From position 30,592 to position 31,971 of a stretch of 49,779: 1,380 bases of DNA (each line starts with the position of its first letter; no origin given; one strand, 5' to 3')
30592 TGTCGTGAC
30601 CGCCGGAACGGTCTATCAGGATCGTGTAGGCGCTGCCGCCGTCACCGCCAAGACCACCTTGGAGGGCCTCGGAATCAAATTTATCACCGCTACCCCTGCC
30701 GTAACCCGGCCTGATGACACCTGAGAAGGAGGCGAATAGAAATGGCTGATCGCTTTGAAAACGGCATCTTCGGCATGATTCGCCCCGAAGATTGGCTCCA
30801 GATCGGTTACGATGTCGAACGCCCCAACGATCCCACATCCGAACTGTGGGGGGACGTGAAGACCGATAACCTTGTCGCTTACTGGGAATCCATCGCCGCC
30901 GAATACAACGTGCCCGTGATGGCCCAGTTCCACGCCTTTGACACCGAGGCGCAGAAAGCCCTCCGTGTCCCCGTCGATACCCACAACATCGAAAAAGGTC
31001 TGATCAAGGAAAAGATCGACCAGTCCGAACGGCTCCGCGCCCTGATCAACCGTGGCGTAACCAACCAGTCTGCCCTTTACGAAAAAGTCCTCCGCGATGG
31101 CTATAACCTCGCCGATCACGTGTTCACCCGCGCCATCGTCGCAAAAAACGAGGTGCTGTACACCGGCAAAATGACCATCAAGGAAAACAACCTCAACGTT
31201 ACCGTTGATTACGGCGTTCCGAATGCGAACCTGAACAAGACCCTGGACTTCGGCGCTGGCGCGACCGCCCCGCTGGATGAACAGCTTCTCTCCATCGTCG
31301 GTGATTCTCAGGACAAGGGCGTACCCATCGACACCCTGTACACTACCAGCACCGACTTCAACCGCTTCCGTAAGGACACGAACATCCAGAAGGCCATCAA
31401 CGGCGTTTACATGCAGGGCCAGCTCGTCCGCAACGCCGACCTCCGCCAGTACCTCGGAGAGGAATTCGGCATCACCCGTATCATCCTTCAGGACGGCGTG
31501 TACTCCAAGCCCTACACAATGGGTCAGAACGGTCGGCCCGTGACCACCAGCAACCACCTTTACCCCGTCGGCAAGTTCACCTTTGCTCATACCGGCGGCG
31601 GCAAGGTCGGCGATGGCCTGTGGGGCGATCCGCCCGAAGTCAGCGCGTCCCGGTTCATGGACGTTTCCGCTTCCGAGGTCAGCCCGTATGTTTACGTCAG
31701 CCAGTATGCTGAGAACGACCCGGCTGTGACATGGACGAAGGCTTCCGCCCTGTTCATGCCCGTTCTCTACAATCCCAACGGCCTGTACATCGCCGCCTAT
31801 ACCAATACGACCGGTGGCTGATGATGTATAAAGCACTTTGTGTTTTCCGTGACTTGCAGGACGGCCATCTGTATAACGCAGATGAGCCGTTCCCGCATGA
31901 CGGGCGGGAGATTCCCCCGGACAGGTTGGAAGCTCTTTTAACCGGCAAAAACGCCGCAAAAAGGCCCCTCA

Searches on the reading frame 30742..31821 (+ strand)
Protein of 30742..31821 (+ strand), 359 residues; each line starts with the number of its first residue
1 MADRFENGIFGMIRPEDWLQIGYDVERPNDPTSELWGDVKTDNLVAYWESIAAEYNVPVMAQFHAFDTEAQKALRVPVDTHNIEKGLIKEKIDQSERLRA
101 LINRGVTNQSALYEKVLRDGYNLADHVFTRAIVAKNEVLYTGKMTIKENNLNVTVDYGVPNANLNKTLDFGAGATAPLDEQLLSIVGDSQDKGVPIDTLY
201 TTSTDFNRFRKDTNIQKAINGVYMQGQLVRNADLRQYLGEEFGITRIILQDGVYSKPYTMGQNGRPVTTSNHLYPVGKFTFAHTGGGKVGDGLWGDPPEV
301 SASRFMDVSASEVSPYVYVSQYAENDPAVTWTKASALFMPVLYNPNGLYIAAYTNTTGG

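Call 51: search_protein_families(library=phrogs, proteins=[window:30742-31821:+], max_evalue=0.00001)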
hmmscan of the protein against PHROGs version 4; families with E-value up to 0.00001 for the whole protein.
window:30742-31821:+ (359 aa): 1 family
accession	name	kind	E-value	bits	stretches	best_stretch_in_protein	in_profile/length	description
phrog_29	-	head and packaging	7.2e-31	108.8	1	40-352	58-357/439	major head protein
